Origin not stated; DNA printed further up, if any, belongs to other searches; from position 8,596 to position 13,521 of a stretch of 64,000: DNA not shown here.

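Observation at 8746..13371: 1541-aa three-pass chimera: sialidase-like BNR propeller + FN3 pair + second periplasmic module + HAMP + SpoIIE/PP2C phosphatase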

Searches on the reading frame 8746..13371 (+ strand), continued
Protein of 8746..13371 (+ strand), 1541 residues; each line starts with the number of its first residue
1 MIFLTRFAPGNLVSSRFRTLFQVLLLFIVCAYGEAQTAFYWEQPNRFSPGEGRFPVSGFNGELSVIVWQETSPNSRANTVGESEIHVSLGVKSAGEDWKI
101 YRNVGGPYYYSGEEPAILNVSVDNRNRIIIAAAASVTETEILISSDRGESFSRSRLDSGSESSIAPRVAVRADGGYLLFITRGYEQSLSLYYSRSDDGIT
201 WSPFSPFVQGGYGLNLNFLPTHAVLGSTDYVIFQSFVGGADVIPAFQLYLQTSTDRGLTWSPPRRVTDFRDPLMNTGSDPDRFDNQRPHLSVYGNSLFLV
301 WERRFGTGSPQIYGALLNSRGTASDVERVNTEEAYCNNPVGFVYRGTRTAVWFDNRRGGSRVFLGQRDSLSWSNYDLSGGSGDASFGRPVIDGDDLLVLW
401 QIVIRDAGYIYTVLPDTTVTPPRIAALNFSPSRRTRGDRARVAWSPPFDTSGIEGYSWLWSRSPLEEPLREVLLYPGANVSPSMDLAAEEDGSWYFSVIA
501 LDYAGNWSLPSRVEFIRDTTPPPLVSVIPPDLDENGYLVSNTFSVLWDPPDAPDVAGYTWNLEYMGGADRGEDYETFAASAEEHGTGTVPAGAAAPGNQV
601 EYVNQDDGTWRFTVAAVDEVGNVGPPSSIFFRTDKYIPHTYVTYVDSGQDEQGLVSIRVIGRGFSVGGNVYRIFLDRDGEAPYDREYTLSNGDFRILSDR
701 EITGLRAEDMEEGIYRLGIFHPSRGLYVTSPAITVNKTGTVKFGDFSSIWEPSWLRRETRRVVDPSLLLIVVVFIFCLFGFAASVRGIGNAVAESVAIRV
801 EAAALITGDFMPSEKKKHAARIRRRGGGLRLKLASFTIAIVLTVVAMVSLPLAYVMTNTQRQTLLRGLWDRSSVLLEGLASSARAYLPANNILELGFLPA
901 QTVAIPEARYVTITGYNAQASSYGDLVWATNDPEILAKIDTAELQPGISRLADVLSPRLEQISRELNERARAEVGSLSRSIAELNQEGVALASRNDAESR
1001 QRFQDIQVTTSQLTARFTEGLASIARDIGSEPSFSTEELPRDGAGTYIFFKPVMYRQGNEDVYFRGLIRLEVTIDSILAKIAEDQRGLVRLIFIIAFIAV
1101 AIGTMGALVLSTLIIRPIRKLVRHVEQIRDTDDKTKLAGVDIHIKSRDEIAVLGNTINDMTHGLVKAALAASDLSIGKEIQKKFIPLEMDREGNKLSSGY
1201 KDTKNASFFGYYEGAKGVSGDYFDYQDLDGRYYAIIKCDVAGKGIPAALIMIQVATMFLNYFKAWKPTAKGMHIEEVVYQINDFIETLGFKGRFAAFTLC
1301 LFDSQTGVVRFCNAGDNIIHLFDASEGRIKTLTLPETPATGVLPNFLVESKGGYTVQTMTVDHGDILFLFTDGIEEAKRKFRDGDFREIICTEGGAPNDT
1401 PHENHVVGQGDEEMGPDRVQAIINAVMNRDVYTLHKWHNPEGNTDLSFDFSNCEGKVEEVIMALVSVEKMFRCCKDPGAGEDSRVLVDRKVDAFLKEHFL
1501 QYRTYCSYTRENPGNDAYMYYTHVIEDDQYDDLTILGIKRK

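Call 7: find_homologous_proteins(query=window:8746-13371:+)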
Query window:8746-13371:+ (1541 aa): 294 proteins with E <= 0.001 among 8000 candidates; the best 120 are listed.
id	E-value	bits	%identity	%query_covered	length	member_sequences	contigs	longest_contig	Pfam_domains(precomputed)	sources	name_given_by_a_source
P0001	0.0e+0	3548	100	100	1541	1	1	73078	PF00672.31,PF07228.18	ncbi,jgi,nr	ncbi:MAG: SpoIIE family protein phosphatase [Treponema sp.]|jgi:HAMP domain-containing protein|nr:Sp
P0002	0.0e+0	3199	89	100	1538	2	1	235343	PF00672.31,PF07228.18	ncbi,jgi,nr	ncbi:MAG: SpoIIE family protein phosphatase [Treponema sp.]|jgi:serine phosphatase RsbU (regulator o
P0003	0.0e+0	2847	80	99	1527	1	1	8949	PF00672.31,PF07228.18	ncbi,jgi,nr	ncbi:MAG: SpoIIE family protein phosphatase [Treponema sp.]|jgi:hypothetical protein|nr:SpoIIE famil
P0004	0.0e+0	2829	80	98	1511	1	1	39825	PF00672.31,PF07228.18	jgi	jgi:hypothetical protein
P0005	0.0e+0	2531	71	99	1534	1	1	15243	PF00672.31,PF07228.18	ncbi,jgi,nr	ncbi:MAG: SpoIIE family protein phosphatase [Treponema sp.]|jgi:serine phosphatase RsbU (regulator o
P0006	0.0e+0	2525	71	99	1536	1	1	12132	PF00672.31,PF07228.18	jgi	jgi:hypothetical protein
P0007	0.0e+0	2475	70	99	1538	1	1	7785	PF00672.31,PF07228.18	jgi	jgi:serine phosphatase RsbU (regulator of sigma subunit)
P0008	0.0e+0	2472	70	98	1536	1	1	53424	PF00672.31,PF07228.18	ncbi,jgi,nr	ncbi:MAG: SpoIIE family protein phosphatase [Treponema sp.]|jgi:hypothetical protein|nr:SpoIIE famil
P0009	0.0e+0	2471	70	98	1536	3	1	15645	PF00672.31,PF07228.18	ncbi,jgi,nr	ncbi:MAG: SpoIIE family protein phosphatase [Treponema sp.]|jgi:serine phosphatase RsbU (regulator o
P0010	0.0e+0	2460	69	99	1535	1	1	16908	PF00672.31,PF07228.18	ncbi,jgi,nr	ncbi:MAG: SpoIIE family protein phosphatase [Treponema sp.]|jgi:serine phosphatase RsbU (regulator o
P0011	0.0e+0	2430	69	99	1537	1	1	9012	PF00672.31,PF07228.18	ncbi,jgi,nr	ncbi:MAG: SpoIIE family protein phosphatase [Treponema sp.]|jgi:hypothetical protein|nr:SpoIIE famil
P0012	0.0e+0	2414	67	99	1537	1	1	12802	PF00672.31,PF07228.18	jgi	jgi:serine phosphatase RsbU (regulator of sigma subunit)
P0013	0.0e+0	2403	68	99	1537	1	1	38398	PF00672.31,PF07228.18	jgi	jgi:hypothetical protein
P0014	0.0e+0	2395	68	99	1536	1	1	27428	PF00672.31,PF13088.13,PF07228.18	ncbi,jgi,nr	ncbi:MAG: SpoIIE family protein phosphatase [Treponema sp.]|jgi:serine phosphatase RsbU (regulator o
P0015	0.0e+0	2390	67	99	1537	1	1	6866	PF00672.31,PF07228.18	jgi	jgi:serine phosphatase RsbU (regulator of sigma subunit)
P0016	0.0e+0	2387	67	98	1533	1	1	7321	PF00672.31,PF07228.18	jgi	jgi:serine phosphatase RsbU (regulator of sigma subunit)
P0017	0.0e+0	2383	66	99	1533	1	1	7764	PF00672.31,PF07228.18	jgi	jgi:serine phosphatase RsbU (regulator of sigma subunit)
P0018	0.0e+0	2355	67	98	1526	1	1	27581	PF00672.31,PF07228.18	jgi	jgi:serine phosphatase RsbU (regulator of sigma subunit)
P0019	0.0e+0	2351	66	98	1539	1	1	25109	PF00672.31,PF07228.18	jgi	jgi:serine phosphatase RsbU (regulator of sigma subunit)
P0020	0.0e+0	2339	66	99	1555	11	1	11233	PF00672.31,PF07228.18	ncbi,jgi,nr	ncbi:MAG: SpoIIE family protein phosphatase [Treponema sp.]|jgi:serine phosphatase RsbU (regulator o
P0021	0.0e+0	2336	67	98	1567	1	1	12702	PF00672.31,PF07228.18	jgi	jgi:serine phosphatase RsbU (regulator of sigma subunit)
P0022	0.0e+0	2332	66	99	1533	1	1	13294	PF00672.31,PF07228.18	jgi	jgi:hypothetical protein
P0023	0.0e+0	2329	66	98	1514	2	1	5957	PF00672.31,PF07228.18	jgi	jgi:serine phosphatase RsbU (regulator of sigma subunit)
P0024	0.0e+0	2328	72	89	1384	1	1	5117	PF00672.31,PF07228.18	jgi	jgi:serine phosphatase RsbU (regulator of sigma subunit)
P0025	0.0e+0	2325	67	98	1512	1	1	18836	PF00672.31,PF07228.18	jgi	jgi:hypothetical protein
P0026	0.0e+0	2318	66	98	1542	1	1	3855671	PF07228.18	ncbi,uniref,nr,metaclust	ncbi:SpoIIE family protein phosphatase [Leadbettera azotonutricia]|uniref:Hamp domain protein n=1 Ta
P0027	0.0e+0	2314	65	99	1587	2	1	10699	PF00672.31,PF07228.18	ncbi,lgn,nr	ncbi:hypothetical protein AGMMS50268_35380 [Spirochaetia bacterium]|nr:hypothetical protein AGMMS502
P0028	0.0e+0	2310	66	98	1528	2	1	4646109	PF00672.31,PF07228.18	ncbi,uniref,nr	ncbi:SpoIIE family protein phosphatase [Breznakiella homolactica]|uniref:SpoIIE family protein phosp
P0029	0.0e+0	2298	66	98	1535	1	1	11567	PF00672.31,PF07228.18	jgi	jgi:serine phosphatase RsbU (regulator of sigma subunit)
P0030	0.0e+0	2289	65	99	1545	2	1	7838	PF00672.31,PF07228.18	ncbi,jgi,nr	ncbi:MAG: SpoIIE family protein phosphatase [Treponema sp.]|jgi:serine phosphatase RsbU (regulator o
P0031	0.0e+0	2258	65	98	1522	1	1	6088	PF00672.31,PF07228.18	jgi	jgi:serine phosphatase RsbU (regulator of sigma subunit)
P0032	0.0e+0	2254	64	98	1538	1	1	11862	PF00672.31,PF07228.18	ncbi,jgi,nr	ncbi:MAG: SpoIIE family protein phosphatase [Treponema sp.]|jgi:hypothetical protein|nr:SpoIIE famil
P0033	0.0e+0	2254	64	98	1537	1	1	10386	PF00672.31,PF07228.18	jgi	jgi:serine phosphatase RsbU (regulator of sigma subunit)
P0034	0.0e+0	2253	64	98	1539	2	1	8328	PF00672.31,PF07228.18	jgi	jgi:serine phosphatase RsbU (regulator of sigma subunit)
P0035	0.0e+0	2248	65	98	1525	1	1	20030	PF00672.31,PF07228.18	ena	-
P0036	0.0e+0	2247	64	98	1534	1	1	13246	PF07228.18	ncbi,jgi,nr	ncbi:MAG: SpoIIE family protein phosphatase [Treponema sp.]|jgi:hypothetical protein|nr:SpoIIE famil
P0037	0.0e+0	2246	62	99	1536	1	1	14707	PF07228.18,PF19077.7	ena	-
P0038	0.0e+0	2244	65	98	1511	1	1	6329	PF07228.18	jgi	jgi:serine phosphatase RsbU (regulator of sigma subunit)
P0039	0.0e+0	2243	64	99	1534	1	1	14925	PF00672.31,PF07228.18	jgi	jgi:serine phosphatase RsbU (regulator of sigma subunit)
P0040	0.0e+0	2243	63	99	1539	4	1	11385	PF00672.31,PF07228.18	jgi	jgi:hypothetical protein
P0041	0.0e+0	2241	65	98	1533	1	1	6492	PF07228.18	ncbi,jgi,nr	ncbi:MAG: SpoIIE family protein phosphatase [Spirochaetaceae bacterium]|jgi:serine phosphatase RsbU 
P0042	0.0e+0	2234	64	99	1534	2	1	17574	PF00672.31,PF07228.18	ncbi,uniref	ncbi:SpoIIE family protein phosphatase [Treponema primitia]|uniref:SpoIIE family protein phosphatase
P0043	0.0e+0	2230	63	99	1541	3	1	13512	PF00672.31,PF07228.18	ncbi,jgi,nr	ncbi:MAG: SpoIIE family protein phosphatase [Treponema sp.]|jgi:serine phosphatase RsbU (regulator o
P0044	0.0e+0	2229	63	99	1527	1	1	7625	PF07228.18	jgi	jgi:hypothetical protein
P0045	0.0e+0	2225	63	99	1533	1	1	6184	PF07228.18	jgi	jgi:serine phosphatase RsbU (regulator of sigma subunit)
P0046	0.0e+0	2224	63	99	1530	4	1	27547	PF00672.31,PF07228.18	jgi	jgi:serine phosphatase RsbU (regulator of sigma subunit)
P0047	0.0e+0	2216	63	99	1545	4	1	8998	PF00672.31,PF07228.18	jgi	jgi:serine phosphatase RsbU (regulator of sigma subunit)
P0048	0.0e+0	2213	64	98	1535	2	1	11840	PF00672.31,PF07228.18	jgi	jgi:hypothetical protein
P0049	0.0e+0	2212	63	99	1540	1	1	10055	PF07228.18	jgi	jgi:hypothetical protein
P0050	0.0e+0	2204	63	98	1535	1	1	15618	PF00672.31,PF07228.18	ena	-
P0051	0.0e+0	2202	63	98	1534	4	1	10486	PF00672.31,PF07228.18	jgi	-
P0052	0.0e+0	2201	63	98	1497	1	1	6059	PF00672.31,PF07228.18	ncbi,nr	ncbi:MAG: SpoIIE family protein phosphatase, partial [Treponema sp.]|nr:SpoIIE family protein phosph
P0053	0.0e+0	2200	64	98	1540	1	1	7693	PF07228.18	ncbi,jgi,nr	ncbi:MAG: SpoIIE family protein phosphatase [Treponema sp.]|jgi:serine phosphatase RsbU (regulator o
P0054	0.0e+0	2197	63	98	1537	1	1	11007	PF00672.31,PF07228.18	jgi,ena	-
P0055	0.0e+0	2196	63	99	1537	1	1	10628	PF00672.31,PF07228.18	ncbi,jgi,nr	ncbi:MAG: SpoIIE family protein phosphatase [Treponema sp.]|jgi:hypothetical protein|nr:SpoIIE famil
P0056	0.0e+0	2193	66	94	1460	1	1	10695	PF07228.18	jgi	jgi:hypothetical protein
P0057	0.0e+0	2193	62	99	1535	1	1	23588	PF13088.13,PF07228.18,PF19077.7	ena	-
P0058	0.0e+0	2185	63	98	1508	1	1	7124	PF00672.31,PF07228.18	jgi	jgi:serine phosphatase RsbU (regulator of sigma subunit)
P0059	0.0e+0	2183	62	99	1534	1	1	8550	PF00672.31,PF07228.18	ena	-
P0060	0.0e+0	2178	62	99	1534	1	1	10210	PF00672.31,PF07228.18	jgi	jgi:serine phosphatase RsbU (regulator of sigma subunit)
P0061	0.0e+0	2176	62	99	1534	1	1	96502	PF00672.31,PF07228.18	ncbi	-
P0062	0.0e+0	2175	63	98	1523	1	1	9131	PF00672.31,PF07228.18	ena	-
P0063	0.0e+0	2171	62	98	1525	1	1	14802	PF00672.31,PF07228.18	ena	-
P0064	0.0e+0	2162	62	98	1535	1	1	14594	PF07228.18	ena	-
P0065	0.0e+0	2147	61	98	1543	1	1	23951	PF00672.31,PF07228.18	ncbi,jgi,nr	ncbi:MAG: SpoIIE family protein phosphatase [Spirochaetaceae bacterium]|jgi:serine phosphatase RsbU 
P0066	0.0e+0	2147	62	99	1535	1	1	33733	PF07228.18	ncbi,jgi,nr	ncbi:MAG: SpoIIE family protein phosphatase [Treponema sp.]|jgi:serine phosphatase RsbU (regulator o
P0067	0.0e+0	2143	62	98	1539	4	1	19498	PF00672.31,PF07228.18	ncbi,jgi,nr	ncbi:MAG: SpoIIE family protein phosphatase [Spirochaetaceae bacterium]|jgi:serine phosphatase RsbU 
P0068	0.0e+0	2139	60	99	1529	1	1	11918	PF00672.31,PF07228.18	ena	-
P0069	0.0e+0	2137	61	98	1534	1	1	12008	PF00672.31,PF07228.18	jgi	jgi:serine phosphatase RsbU (regulator of sigma subunit)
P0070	0.0e+0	2137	61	98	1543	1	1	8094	PF00672.31,PF07228.18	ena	-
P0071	0.0e+0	2137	62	98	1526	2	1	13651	PF07228.18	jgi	jgi:hypothetical protein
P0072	0.0e+0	2136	61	98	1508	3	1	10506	PF00672.31,PF07228.18,PF19077.7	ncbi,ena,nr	ncbi:MAG: SpoIIE family protein phosphatase [Treponema sp.]|nr:SpoIIE family protein phosphatase [Tr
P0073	0.0e+0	2133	61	98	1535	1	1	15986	PF00672.31,PF07228.18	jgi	-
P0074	0.0e+0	2132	60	99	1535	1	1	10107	PF00672.31,PF07228.18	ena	-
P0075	0.0e+0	2130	61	98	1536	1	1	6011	PF00672.31,PF07228.18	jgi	-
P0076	0.0e+0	2128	61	99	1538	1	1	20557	PF00672.31,PF07228.18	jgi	jgi:serine phosphatase RsbU (regulator of sigma subunit)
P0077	0.0e+0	2128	61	99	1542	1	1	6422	PF07228.18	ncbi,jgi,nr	ncbi:MAG: SpoIIE family protein phosphatase [Treponema sp.]|jgi:HAMP domain-containing protein|nr:Sp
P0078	0.0e+0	2127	61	98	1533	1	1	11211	PF07228.18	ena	-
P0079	0.0e+0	2127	62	99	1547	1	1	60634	PF07228.18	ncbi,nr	ncbi:hypothetical protein AGMMS49928_08100 [Spirochaetia bacterium]|nr:hypothetical protein AGMMS499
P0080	0.0e+0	2125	61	99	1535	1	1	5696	PF07228.18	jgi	jgi:serine phosphatase RsbU (regulator of sigma subunit)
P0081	0.0e+0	2125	61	99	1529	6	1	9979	PF07228.18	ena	-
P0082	0.0e+0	2124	61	99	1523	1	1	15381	PF00672.31,PF07228.18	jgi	jgi:serine phosphatase RsbU (regulator of sigma subunit)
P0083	0.0e+0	2121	61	99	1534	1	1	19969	PF00672.31,PF07228.18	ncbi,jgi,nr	ncbi:MAG: SpoIIE family protein phosphatase [Treponema sp.]|jgi:serine phosphatase RsbU (regulator o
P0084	0.0e+0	2117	63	96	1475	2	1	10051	PF00672.31,PF07228.18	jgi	jgi:HAMP domain-containing protein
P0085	0.0e+0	2114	74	79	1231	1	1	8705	PF00672.31,PF07228.18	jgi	jgi:serine phosphatase RsbU (regulator of sigma subunit)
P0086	0.0e+0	2114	61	98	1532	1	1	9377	PF07228.18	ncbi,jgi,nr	ncbi:MAG: SpoIIE family protein phosphatase [Treponema sp.]|jgi:serine phosphatase RsbU (regulator o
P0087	0.0e+0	2111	61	100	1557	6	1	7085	PF07228.18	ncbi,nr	ncbi:MAG: SpoIIE family protein phosphatase [Spirochaetaceae bacterium]|nr:SpoIIE family protein pho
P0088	0.0e+0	2110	60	99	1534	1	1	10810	PF07228.18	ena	-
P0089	0.0e+0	2108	64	93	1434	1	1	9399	PF00672.31,PF07228.18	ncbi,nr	ncbi:MAG: SpoIIE family protein phosphatase, partial [Treponema sp.]|nr:SpoIIE family protein phosph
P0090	0.0e+0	2107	61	99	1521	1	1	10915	PF07228.18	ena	-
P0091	0.0e+0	2102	61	99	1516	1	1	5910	PF00672.31,PF07228.18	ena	-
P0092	0.0e+0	2101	60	99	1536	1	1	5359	PF00672.31,PF07228.18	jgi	jgi:serine phosphatase RsbU (regulator of sigma subunit)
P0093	0.0e+0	2086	60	98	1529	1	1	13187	PF00672.31,PF07228.18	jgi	jgi:hypothetical protein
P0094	0.0e+0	2086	61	99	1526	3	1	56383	PF00672.31,PF07228.18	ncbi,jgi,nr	ncbi:MAG: SpoIIE family protein phosphatase [Treponema sp.]|jgi:serine phosphatase RsbU (regulator o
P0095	0.0e+0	2086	61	99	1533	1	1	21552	PF00672.31,PF07228.18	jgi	jgi:HAMP domain-containing protein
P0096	0.0e+0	2085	60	99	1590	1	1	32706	PF07228.18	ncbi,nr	ncbi:hypothetical protein FACS1894151_03170 [Spirochaetia bacterium]|nr:hypothetical protein FACS189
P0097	0.0e+0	2085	60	99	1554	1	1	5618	PF07228.18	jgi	jgi:serine phosphatase RsbU (regulator of sigma subunit)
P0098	0.0e+0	2085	63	94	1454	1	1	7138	PF07228.18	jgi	jgi:serine phosphatase RsbU (regulator of sigma subunit)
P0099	0.0e+0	2085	61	98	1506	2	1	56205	PF00672.31,PF07228.18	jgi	jgi:hypothetical protein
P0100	0.0e+0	2078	60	98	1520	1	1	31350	PF07228.18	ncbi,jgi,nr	ncbi:MAG: SpoIIE family protein phosphatase [Treponema sp.]|jgi:serine phosphatase RsbU (regulator o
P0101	0.0e+0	2076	61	98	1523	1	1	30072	PF07228.18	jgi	jgi:serine phosphatase RsbU (regulator of sigma subunit)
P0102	0.0e+0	2070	60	99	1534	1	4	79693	PF00672.31,PF07228.18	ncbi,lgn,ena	-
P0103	0.0e+0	2066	60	99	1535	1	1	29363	PF07228.18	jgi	jgi:hypothetical protein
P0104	0.0e+0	2060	62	94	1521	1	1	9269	PF07228.18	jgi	jgi:serine phosphatase RsbU (regulator of sigma subunit)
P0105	0.0e+0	2059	59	99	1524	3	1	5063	PF00672.31,PF07228.18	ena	-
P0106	0.0e+0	2053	60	99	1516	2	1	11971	PF13088.13,PF07228.18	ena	-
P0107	0.0e+0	2052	60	99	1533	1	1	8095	PF07228.18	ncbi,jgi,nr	ncbi:MAG: SpoIIE family protein phosphatase [Spirochaetaceae bacterium]|jgi:hypothetical protein|nr:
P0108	0.0e+0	2052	60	99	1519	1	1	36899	PF00672.31,PF07228.18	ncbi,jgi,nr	ncbi:MAG: SpoIIE family protein phosphatase [Treponema sp.]|jgi:hypothetical protein|nr:SpoIIE famil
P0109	0.0e+0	2042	60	99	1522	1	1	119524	PF00672.31,PF07228.18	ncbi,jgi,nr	ncbi:MAG: SpoIIE family protein phosphatase [Spirochaetaceae bacterium]|jgi:HAMP domain-containing p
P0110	0.0e+0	2041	59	98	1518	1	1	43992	PF00672.31,PF07228.18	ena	-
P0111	0.0e+0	2037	59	98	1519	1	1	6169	PF00672.31,PF07228.18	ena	-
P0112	0.0e+0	2037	59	98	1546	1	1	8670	PF00672.31,PF07228.18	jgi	jgi:hypothetical protein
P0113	0.0e+0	2037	59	98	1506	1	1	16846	PF00672.31,PF07228.18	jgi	jgi:hypothetical protein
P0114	0.0e+0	2034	59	98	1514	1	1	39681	PF00672.31,PF07228.18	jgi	jgi:hypothetical protein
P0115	0.0e+0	2032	60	98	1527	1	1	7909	PF00672.31,PF07228.18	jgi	jgi:HAMP domain-containing protein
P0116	0.0e+0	2031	58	99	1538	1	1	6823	PF07228.18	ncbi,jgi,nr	ncbi:MAG: SpoIIE family protein phosphatase [Treponema sp.]|nr:SpoIIE family protein phosphatase [Tr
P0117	0.0e+0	2029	58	99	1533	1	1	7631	PF07228.18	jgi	jgi:serine phosphatase RsbU (regulator of sigma subunit)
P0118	0.0e+0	2028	59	98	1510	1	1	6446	PF00672.31,PF07228.18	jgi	jgi:hypothetical protein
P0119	0.0e+0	2028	58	99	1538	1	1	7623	PF00672.31,PF07228.18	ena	-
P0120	0.0e+0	2027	59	99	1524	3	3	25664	PF00672.31,PF07228.18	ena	-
